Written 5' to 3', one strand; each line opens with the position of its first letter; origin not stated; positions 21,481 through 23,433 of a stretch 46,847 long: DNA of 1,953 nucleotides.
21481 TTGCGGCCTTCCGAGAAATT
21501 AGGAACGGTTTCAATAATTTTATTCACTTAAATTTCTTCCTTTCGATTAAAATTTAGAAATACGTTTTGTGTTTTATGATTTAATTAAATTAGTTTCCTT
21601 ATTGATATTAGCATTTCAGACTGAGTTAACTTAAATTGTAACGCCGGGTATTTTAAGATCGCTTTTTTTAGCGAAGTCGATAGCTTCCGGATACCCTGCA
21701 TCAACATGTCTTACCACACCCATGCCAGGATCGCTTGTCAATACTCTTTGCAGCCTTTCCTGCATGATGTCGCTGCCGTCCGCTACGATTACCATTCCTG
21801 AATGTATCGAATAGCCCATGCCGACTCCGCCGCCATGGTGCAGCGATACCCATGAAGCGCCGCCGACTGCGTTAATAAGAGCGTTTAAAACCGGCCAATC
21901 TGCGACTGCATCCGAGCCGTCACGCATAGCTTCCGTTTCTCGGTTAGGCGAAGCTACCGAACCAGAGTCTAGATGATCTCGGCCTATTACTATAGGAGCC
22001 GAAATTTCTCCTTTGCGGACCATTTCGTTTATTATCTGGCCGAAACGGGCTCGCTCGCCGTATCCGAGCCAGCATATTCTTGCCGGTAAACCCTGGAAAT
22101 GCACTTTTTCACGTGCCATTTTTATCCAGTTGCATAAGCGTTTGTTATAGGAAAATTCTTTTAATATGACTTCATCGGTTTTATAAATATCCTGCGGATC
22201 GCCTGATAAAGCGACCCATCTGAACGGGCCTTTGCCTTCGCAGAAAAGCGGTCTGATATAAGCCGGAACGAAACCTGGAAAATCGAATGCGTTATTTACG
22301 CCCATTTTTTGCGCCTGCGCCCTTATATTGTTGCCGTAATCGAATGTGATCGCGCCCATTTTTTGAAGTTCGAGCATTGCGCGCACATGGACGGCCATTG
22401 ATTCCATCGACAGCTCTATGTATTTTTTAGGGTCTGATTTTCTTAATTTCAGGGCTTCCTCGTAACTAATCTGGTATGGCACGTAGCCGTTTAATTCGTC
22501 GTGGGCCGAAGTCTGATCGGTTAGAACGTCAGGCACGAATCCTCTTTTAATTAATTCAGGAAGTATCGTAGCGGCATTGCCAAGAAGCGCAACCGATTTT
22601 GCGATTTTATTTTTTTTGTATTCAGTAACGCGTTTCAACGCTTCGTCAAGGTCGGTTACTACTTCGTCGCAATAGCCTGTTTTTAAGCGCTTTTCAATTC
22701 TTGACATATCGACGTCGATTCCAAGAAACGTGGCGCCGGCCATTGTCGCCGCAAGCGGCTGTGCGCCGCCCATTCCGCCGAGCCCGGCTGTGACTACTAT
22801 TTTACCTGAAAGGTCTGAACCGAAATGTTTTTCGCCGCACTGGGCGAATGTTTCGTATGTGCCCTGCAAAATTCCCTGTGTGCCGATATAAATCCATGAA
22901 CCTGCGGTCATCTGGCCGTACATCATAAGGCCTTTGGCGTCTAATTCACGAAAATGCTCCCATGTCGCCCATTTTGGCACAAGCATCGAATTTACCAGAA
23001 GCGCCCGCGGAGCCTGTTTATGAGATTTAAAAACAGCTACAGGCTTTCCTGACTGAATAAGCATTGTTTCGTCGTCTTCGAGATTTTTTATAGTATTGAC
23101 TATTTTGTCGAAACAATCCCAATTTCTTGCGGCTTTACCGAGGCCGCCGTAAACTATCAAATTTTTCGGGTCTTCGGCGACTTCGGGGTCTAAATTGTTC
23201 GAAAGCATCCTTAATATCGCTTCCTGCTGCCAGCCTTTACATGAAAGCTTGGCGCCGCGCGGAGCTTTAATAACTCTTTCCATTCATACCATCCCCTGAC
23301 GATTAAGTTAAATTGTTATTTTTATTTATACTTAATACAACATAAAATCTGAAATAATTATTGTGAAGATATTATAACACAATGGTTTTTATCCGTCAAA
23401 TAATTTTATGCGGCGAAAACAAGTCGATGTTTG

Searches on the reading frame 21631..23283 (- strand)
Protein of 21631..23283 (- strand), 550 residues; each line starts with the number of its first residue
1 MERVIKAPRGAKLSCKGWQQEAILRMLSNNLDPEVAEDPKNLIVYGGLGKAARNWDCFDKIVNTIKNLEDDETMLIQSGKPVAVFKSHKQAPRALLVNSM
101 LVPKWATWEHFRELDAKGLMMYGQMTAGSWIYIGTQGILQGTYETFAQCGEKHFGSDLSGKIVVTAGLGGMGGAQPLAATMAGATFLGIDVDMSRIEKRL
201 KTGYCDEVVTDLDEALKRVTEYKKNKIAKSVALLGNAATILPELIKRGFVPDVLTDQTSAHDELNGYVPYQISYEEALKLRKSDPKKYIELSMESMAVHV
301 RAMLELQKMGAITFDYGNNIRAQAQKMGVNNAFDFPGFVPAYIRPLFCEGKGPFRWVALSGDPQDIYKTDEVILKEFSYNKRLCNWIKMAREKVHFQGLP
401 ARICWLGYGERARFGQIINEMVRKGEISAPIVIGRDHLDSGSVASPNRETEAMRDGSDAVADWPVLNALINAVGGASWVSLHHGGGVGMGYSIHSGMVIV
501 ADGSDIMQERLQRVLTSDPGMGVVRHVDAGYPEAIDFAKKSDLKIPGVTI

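Call 26: search_protein_families(library=pfam, max_evalue=0.00001, proteins=[window:21631-23283:-])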
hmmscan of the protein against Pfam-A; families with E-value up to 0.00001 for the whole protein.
window:21631-23283:- (550 aa): 3 families
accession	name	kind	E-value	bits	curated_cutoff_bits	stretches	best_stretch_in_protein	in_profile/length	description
PF17392.7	Urocanase_C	-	2.1e-95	318.2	23.6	1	345-539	1-195/196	Urocanase C-terminal domain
PF01175.24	Urocanase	-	2.8e-91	305.3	23.2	1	134-342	1-209/209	Urocanase Rossmann-like domain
PF17391.7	Urocanase_N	-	3e-61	205.3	23.2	1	5-131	1-127/127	Urocanase N-terminal domain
